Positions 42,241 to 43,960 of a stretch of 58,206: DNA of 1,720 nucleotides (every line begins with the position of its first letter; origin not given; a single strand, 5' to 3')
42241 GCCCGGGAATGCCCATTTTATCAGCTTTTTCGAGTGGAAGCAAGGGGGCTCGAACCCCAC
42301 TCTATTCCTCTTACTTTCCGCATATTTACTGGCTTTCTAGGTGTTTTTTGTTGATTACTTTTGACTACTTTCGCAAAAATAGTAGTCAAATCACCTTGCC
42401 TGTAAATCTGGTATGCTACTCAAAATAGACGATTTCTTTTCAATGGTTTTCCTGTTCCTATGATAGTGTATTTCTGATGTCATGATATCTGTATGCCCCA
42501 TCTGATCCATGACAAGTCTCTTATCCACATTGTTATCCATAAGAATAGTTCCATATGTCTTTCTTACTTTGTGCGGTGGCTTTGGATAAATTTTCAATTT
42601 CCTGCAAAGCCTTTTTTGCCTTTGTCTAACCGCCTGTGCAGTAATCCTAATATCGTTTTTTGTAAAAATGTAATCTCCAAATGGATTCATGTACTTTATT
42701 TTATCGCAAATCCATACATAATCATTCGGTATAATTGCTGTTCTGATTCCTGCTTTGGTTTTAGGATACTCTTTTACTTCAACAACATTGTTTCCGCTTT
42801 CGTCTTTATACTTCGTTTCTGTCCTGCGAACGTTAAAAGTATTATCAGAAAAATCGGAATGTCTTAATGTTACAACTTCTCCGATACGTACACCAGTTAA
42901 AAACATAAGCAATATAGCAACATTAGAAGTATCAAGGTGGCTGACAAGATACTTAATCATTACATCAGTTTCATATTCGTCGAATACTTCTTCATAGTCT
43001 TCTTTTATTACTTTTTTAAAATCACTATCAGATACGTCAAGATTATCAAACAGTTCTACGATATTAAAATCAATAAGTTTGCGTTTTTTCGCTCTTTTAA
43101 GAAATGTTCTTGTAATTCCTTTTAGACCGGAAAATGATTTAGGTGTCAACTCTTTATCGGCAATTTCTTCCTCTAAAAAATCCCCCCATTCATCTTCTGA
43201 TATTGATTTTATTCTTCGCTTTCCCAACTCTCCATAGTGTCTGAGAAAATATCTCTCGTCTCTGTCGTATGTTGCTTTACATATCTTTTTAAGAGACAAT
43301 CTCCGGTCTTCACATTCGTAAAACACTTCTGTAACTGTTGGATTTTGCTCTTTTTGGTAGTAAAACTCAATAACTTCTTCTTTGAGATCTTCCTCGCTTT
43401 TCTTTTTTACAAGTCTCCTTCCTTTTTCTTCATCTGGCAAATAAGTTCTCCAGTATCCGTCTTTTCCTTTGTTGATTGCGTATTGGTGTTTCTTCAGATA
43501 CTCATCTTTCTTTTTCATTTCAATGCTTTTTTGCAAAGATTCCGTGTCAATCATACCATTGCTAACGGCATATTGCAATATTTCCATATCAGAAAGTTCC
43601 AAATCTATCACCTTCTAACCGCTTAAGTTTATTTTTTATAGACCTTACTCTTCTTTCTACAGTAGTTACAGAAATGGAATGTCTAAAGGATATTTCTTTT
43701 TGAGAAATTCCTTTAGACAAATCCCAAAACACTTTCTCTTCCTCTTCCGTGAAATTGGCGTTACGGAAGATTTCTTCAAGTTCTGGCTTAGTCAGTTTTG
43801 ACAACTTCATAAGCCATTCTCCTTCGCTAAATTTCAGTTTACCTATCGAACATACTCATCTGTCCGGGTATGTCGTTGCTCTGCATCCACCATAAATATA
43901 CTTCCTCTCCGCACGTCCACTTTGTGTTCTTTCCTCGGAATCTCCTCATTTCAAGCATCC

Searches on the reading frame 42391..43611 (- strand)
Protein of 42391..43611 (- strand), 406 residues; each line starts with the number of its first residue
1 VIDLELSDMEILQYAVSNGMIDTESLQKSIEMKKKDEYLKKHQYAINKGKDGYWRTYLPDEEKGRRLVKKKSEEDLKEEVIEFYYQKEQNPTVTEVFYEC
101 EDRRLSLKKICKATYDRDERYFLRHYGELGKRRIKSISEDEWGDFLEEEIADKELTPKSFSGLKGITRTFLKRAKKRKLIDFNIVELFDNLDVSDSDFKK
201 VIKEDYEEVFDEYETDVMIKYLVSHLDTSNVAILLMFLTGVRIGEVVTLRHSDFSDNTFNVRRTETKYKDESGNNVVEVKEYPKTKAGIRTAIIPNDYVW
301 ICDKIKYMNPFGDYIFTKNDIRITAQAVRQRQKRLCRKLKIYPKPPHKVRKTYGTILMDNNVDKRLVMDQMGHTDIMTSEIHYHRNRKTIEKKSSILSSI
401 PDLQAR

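Call 5: search_protein_families(library=pfam, proteins=[window:42391-43611:-], max_evalue=1)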
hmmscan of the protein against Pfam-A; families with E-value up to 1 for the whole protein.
window:42391-43611:- (406 aa): 2 families
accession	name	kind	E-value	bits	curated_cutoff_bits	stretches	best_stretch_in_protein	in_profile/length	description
PF00589.27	Phage_integrase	-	2.3e-16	60.5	27.1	1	229-386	24-169/172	Phage integrase family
PF22762.1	NrS1-pol-like_tail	-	0.15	12.6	27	0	107-151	3-45/100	NrS-1 polymerase-like, tail domain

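Call 6: search_protein_families(library=phrogs, proteins=[window:42391-43611:-], max_evalue=1)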
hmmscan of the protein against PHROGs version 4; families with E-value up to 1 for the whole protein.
window:42391-43611:- (406 aa): 6 families
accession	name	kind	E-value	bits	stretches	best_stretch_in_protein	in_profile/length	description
phrog_1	-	integration and excision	8.6e-37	128.7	1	28-398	99-448/611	integrase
phrog_216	-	integration and excision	1.6e-20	74.4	1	170-386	25-225/301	integrase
phrog_7685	-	integration and excision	3.6e-08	34.3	1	284-401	123-239/240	integrase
phrog_10458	-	unknown function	0.023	15.9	1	151-226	8-83/91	-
phrog_3709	-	unknown function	0.11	13.7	1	63-147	57-140/145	-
phrog_20949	-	unknown function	0.46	11.8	1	25-83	20-74/77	-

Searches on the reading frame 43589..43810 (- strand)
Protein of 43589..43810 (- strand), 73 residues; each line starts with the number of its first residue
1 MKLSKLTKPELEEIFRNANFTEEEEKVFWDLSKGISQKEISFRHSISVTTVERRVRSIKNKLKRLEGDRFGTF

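Call 30: search_protein_families(library=pfam, proteins=[window:43589-43810:-], max_evalue=0.1)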
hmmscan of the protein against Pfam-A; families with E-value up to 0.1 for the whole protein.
window:43589-43810:- (73 aa): 8 families
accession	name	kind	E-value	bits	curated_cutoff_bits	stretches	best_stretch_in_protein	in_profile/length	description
PF00196.25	GerE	-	6.4e-05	22.9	23.5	1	19-63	2-46/57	Bacterial regulatory proteins, luxR family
PF13542.12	HTH_Tnp_ISL3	-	0.0036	17.2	27.4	1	24-57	17-49/51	Helix-turn-helix domain of transposase family ISL3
PF08281.18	Sigma70_r4_2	-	0.01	15.9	25.7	1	34-61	26-53/54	Sigma-70, region 4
PF08279.18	HTH_11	-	0.012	16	25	1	33-69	14-50/55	HTH domain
PF04967.18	HTH_10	-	0.032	14.5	23.1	1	28-62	17-51/53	HTH DNA binding domain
PF01371.25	Trp_repressor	-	0.053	14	27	1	31-61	46-76/88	Trp repressor protein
PF07638.17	Sigma70_ECF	-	0.087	13.2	21.1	1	29-64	146-181/185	ECF sigma factor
PF19889.5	DUF6362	-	0.088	13.6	31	1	20-57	56-93/98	Domain of unknown function (DUF6362)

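Call 31: search_protein_families(library=phrogs, proteins=[window:43589-43810:-], max_evalue=0.01)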
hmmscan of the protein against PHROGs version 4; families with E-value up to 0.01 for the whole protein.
window:43589-43810:- (73 aa): 5 families
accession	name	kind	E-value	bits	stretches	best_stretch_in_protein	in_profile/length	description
phrog_1740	-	transcription regulation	0.00047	19.8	1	19-67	168-217/567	RNA polymerase sigma factor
phrog_3282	-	transcription regulation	0.00086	20.2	1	20-63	48-91/158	sigma factor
phrog_323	-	transcription regulation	0.00091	19.9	1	3-64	132-194/319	transcriptional regulator, D5-like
phrog_1190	-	transcription regulation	0.0039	18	1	4-64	98-157/167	RNA polymerase sigma factor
phrog_27555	-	transcription regulation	0.0066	17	1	18-62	130-174/203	transcriptional regulator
